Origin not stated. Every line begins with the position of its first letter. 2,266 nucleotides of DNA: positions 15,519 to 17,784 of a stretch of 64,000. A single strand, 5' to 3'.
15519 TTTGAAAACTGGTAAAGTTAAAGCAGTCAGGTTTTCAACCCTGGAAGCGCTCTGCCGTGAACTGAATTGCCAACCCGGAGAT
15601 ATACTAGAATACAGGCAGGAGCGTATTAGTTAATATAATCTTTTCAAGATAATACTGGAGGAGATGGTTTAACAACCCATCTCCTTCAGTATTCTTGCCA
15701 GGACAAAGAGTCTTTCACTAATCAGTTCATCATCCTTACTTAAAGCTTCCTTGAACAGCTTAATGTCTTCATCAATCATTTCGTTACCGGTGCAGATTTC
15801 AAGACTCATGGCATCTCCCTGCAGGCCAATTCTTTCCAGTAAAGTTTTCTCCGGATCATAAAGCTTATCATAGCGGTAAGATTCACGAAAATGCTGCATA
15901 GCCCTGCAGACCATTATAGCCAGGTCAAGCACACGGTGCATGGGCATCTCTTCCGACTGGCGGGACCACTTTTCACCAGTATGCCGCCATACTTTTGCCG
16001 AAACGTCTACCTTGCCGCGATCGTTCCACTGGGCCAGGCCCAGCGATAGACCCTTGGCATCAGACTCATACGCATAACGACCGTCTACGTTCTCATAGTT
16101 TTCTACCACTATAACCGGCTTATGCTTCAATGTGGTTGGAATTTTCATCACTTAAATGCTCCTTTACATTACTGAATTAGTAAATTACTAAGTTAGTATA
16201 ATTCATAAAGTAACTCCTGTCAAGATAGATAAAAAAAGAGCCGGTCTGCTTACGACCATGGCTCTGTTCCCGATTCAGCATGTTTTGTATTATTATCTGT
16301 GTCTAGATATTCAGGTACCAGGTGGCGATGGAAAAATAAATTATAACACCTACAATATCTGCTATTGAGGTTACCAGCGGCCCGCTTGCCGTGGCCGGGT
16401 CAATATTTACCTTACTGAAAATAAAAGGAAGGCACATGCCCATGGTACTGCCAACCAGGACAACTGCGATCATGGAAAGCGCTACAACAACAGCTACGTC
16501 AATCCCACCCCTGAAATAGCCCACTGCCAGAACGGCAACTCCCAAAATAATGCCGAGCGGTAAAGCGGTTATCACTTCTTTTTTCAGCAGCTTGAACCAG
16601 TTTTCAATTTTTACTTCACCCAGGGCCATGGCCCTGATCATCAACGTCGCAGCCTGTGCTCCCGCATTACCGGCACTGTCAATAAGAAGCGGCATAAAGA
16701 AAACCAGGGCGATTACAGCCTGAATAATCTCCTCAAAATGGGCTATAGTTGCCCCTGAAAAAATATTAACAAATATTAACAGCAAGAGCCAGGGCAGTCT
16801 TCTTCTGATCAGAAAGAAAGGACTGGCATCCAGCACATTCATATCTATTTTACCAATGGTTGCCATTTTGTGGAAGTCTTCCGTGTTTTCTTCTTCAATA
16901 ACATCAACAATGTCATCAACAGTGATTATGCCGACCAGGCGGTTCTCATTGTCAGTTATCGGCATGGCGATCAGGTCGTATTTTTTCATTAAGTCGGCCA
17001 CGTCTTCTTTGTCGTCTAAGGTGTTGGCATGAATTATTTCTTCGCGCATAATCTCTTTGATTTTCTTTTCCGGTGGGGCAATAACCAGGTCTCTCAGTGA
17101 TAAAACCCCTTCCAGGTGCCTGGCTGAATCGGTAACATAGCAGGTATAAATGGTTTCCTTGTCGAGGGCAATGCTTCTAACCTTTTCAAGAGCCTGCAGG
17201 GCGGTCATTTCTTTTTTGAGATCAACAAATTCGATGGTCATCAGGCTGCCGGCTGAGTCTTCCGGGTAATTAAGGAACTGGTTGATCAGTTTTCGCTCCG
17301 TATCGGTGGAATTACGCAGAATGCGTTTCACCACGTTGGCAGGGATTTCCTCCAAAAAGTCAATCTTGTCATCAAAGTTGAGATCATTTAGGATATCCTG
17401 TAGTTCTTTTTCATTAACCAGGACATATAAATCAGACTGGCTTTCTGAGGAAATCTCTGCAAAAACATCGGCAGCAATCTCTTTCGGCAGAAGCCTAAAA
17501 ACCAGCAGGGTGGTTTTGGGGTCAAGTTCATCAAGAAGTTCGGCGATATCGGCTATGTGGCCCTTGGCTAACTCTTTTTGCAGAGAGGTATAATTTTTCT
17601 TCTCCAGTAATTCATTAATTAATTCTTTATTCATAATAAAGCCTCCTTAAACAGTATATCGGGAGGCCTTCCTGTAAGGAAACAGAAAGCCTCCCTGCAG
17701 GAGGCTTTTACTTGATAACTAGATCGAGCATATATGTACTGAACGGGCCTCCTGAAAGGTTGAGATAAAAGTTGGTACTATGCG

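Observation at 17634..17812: Leader-peptide attenuator upstream of mgtE, built from five interlocking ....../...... segments, in place of an M-box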

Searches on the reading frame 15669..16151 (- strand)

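Call 60: search_protein_families(library=pfam, proteins=[window:15669-16151:-], max_evalue=0.01)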
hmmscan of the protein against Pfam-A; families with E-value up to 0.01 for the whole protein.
window:15669-16151:- (160 aa): 1 family
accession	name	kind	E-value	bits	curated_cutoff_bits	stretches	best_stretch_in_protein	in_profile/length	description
PF20140.4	DUF6530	-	2.4e-84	281.5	23.7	1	2-159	1-158/159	Family of unknown function (DUF6530)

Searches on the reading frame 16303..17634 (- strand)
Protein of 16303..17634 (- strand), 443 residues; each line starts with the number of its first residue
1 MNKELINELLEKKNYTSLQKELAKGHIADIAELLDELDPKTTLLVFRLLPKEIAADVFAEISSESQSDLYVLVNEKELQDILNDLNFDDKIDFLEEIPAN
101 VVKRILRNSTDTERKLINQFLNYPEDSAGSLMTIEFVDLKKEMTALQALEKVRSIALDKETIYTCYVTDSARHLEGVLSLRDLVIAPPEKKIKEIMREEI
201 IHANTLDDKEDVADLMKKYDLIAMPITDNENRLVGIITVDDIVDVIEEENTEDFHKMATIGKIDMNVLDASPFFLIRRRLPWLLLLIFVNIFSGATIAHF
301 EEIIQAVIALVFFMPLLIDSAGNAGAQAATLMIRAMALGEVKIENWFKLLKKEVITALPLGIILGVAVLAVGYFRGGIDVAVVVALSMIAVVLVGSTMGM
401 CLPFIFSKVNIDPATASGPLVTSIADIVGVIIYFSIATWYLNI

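Call 7: find_related_loci(query=window:16303-17634:-, collection=genome_contigs, flank=3000)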
Query window:16303-17634:- (443 aa) in genome_contigs; peptide patterns used: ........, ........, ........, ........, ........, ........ (x = any residue, [..] = any of these).
310 stretches matched a pattern; 121 encode a relative of the query (tblastn E <= 1e-3); the best 80 are kept; 80 distinct loci.
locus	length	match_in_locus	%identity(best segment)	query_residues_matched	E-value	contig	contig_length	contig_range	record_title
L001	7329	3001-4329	98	1-443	0e+0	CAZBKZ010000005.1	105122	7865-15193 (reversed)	MAG TPA_asm: uncultured Syntrophomonadaceae bacterium isolate SRP241341_co1_200 genome assembly, contig: NODE_245_length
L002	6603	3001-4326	82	1-442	0e+0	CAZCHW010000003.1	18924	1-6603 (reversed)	MAG TPA_asm: uncultured Syntrophomonadaceae bacterium isolate SRP241326_co3_172 genome assembly, contig: NODE_3904_lengt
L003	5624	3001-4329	78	1-443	0e+0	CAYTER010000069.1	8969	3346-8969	MAG TPA_asm: uncultured Syntrophomonadaceae bacterium isolate binchicken_co168_36 genome assembly, contig: NODE_12679_le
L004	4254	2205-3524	73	1-440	0e+0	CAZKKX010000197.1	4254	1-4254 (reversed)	MAG TPA_asm: uncultured Eubacteriales bacterium isolate SRP241341_co1_263 genome assembly, contig: NODE_17690_length_425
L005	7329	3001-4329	73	1-443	0e+0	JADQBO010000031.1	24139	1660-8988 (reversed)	MAG: Desulfosporosinus sp. isolate Soudan_1 NODE_742_length_24139_cov_5.891006, whole genome shotgun sequence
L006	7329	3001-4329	70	1-443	0e+0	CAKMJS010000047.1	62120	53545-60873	uncultured Desulfosporosinus sp. isolate OKU5 genome assembly, contig: MEGAHIT_co_assembly_000000002581, whole genome sh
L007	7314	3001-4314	70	6-443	0e+0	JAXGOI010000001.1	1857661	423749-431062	MAG: Clostridiales bacterium isolate AnMBR.bin276 bin276_1, whole genome shotgun sequence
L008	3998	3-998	80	111-442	0e+0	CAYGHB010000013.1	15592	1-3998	MAG TPA_asm: uncultured Syntrophomonadaceae bacterium isolate ERP113451_co2_179 genome assembly, contig: NODE_2572_lengt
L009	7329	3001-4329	71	1-443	0e+0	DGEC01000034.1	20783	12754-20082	MAG TPA_asm: Firmicutes bacterium UBA3936 UBA3936_contig_2390, whole genome shotgun sequence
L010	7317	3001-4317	67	5-443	0e+0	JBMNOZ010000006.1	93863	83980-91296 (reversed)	MAG: Desulfitobacteriia bacterium isolate SBF912SR4HQ0006 scaffold_441_c1, whole genome shotgun sequence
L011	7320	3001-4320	55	1-438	7e-160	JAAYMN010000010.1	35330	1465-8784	MAG: Bacillota bacterium isolate AS20ysBPTH_33 10793_AS20, whole genome shotgun sequence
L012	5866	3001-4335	54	1-443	2e-158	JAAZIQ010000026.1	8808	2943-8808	MAG: Bacillota bacterium isolate AS20ysBPTH_65 34274_AS20, whole genome shotgun sequence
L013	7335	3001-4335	55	1-443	9e-158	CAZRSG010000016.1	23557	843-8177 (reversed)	MAG TPA_asm: uncultured Oscillospiraceae bacterium isolate binchicken_co157_711 genome assembly, contig: NODE_4731_lengt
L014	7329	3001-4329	54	1-441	3e-156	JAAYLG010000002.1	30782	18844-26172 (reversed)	MAG: Bacillota bacterium isolate AS15tlH2ME_190 484_AS15, whole genome shotgun sequence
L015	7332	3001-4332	54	1-442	4e-155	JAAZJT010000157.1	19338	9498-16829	MAG: Bacillota bacterium isolate AS21ysBPME_335 218101_AS21, whole genome shotgun sequence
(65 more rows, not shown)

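Call 29: find_homologous_proteins(query=window:16303-17634:-, max_evalue=1e-100)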
Query window:16303-17634:- (443 aa): 5477 proteins with E <= 1e-100 among 8000 candidates; the best 120 are listed.
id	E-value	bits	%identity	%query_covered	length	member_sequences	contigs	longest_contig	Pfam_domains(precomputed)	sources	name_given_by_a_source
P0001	1.4e-274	928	99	100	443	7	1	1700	PF01769.22,PF00571.34,PF03448.23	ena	-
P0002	5.3e-239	811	85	100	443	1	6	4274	PF01769.22,PF00571.34,PF03448.23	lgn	-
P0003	6.3e-234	795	82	100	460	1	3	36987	PF01769.22,PF00571.34,PF03448.23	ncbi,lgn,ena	-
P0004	8.3e-230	781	80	100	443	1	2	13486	PF01769.22,PF00571.34,PF03448.23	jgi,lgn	jgi:magnesium transporter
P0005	1.2e-229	780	80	100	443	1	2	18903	PF01769.22,PF00571.34,PF03448.23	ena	-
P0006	2.9e-229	779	80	100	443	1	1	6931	PF01769.22,PF00571.34,PF03448.23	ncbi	-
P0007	1.6e-226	770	79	100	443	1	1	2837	PF01769.22,PF00571.34,PF03448.23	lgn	-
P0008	3.6e-224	762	78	100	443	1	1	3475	PF01769.22,PF00571.34,PF03448.23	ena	-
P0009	3.7e-224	762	78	100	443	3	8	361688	PF01769.22,PF00571.34,PF03448.23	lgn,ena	-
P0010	7.7e-218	742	76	100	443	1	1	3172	PF01769.22,PF00571.34,PF03448.23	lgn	-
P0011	6.5e-216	735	77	100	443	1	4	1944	PF01769.22,PF00571.34,PF03448.23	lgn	-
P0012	5.5e-210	716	75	100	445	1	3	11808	PF01769.22,PF00571.34,PF03448.23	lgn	-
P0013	2.6e-209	713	75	98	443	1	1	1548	PF01769.22,PF00571.34,PF03448.23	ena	-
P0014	5.0e-209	713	75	100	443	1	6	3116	PF01769.22,PF00571.34,PF03448.23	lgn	-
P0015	1.4e-208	711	73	100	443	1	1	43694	PF01769.22,PF00571.34,PF03448.23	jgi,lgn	-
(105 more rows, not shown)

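Call 30: find_encoding_contigs(protein=P0002, flank=700, max_places=2)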
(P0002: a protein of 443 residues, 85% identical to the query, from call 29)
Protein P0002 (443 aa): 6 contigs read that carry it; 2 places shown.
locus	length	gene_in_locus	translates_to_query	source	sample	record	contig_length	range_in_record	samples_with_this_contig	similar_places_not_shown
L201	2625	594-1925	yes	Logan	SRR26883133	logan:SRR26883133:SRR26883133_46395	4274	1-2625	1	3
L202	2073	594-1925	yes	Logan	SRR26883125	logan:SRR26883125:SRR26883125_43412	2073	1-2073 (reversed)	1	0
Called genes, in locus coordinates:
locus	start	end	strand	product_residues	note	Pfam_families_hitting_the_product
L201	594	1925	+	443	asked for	PF03448:MgtE_N, PF00571:CBS, PF01769:MgtE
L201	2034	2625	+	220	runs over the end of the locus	PF04191:PEMT, PF04140:ICMT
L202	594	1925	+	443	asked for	PF03448:MgtE_N, PF00571:CBS, PF01769:MgtE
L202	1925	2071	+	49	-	?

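Call 31: find_encoding_contigs(protein=P0004, flank=700, max_places=2)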
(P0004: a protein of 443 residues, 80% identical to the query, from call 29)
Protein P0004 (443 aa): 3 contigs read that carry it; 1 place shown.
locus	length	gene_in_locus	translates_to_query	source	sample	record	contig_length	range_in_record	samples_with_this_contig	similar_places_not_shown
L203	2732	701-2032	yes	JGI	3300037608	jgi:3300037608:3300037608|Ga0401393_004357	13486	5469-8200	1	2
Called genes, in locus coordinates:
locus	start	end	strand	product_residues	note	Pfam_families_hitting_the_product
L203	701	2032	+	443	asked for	PF03448:MgtE_N, PF00571:CBS, PF01769:MgtE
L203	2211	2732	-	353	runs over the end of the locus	PF03417:AAT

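Call 32: find_encoding_contigs(protein=P0006, flank=700, max_places=2)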
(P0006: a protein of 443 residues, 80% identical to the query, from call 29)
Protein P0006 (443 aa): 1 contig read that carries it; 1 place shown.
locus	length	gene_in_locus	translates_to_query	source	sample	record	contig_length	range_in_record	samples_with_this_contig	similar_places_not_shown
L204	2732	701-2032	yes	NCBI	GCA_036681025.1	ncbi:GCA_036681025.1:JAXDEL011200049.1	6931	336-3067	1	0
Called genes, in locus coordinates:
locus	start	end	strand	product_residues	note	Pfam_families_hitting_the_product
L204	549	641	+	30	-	-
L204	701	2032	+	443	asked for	PF03448:MgtE_N, PF00571:CBS, PF01769:MgtE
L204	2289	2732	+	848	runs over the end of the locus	PF00690:Cation_ATPase_N, PF00122:E1-E2_ATPase, PF00702:Hydrolase, PF13246:Cation_ATPase, PF00689:Cation_ATPase_C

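Call 33: find_encoding_contigs(protein=P0009, flank=700, max_places=2)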
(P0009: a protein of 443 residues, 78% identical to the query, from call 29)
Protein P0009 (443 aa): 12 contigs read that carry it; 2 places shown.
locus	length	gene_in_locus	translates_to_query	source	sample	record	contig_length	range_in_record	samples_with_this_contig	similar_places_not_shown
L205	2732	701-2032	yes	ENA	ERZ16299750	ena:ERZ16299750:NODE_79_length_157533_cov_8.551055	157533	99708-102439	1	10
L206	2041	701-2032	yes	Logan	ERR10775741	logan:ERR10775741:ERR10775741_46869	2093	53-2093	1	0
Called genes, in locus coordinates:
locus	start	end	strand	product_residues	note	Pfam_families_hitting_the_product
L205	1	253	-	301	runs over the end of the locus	PF01545:Cation_efflux, PF16916:ZT_dimer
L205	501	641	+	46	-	-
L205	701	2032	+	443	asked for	PF03448:MgtE_N, PF00571:CBS, PF01769:MgtE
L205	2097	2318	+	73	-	-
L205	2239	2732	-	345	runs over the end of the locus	PF00561:Abhydrolase_1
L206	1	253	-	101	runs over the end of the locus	?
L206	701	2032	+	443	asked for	PF03448:MgtE_N, PF00571:CBS, PF01769:MgtE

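Call 34: find_encoding_contigs(protein=P0007, flank=700, max_places=1)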
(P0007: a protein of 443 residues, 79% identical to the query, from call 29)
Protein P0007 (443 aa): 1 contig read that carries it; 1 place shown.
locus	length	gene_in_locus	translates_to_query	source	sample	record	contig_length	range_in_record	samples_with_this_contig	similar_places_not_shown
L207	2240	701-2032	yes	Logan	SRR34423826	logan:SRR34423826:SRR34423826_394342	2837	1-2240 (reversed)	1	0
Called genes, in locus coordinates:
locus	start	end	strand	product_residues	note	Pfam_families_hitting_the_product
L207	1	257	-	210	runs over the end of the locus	PF01810:LysE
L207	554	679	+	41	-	-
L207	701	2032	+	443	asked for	PF03448:MgtE_N, PF00571:CBS, PF01769:MgtE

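Call 35: find_encoding_contigs(protein=P0010, flank=700, max_places=1)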
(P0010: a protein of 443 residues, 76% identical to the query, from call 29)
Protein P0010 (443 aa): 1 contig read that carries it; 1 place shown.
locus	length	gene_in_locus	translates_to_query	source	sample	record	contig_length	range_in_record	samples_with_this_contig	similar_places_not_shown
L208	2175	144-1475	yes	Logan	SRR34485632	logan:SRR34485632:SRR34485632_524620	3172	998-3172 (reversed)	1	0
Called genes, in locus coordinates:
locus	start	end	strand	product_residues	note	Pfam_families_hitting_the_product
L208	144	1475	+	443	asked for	PF03448:MgtE_N, PF00571:CBS, PF01769:MgtE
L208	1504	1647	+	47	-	-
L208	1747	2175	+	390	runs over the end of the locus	PF13173:AAA_14, PF13635:DUF4143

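Call 36: find_encoding_contigs(protein=P0012, flank=700, max_places=1)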
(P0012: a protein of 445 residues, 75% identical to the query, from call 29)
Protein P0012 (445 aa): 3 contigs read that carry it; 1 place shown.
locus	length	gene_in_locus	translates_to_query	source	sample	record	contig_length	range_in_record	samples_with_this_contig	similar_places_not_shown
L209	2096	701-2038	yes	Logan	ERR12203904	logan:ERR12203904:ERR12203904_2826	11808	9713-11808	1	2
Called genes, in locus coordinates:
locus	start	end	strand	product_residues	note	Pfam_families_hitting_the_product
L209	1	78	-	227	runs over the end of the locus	-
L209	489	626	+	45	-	-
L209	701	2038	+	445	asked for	PF03448:MgtE_N, PF00571:CBS (weak), PF01769:MgtE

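Call 37: find_encoding_contigs(protein=P0015, flank=700, max_places=1)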
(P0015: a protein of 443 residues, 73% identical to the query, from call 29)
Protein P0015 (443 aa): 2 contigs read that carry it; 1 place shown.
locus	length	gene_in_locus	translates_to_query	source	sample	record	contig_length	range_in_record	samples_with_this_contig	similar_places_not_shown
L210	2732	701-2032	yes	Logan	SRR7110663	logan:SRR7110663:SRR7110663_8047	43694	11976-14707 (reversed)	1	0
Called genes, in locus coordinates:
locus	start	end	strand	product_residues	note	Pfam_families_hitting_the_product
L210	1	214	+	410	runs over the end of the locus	PF00672:HAMP, PF00512:HisKA, PF02518:HATPase_c, PF13589:HATPase_c_3 (weak)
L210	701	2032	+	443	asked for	PF03448:MgtE_N, PF00571:CBS, PF01769:MgtE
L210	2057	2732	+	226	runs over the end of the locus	PF05908:Gamma_PGA_hydro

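Call 60: search_protein_families(library=pfam, proteins=[window:16303-17634:-], max_evalue=0.01)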
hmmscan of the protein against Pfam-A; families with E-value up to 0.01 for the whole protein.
window:16303-17634:- (443 aa): 3 families
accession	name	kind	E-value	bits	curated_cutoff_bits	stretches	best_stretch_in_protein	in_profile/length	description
PF01769.21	MgtE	-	7.6e-34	117.1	27.6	1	314-436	1-125/125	Divalent cation transporter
PF03448.22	MgtE_N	-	5.3e-25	88.3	25.9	1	26-126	2-102/102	MgtE intracellular N domain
PF00571.33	CBS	-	1.5e-14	54.5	24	1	192-247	1-56/57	CBS domain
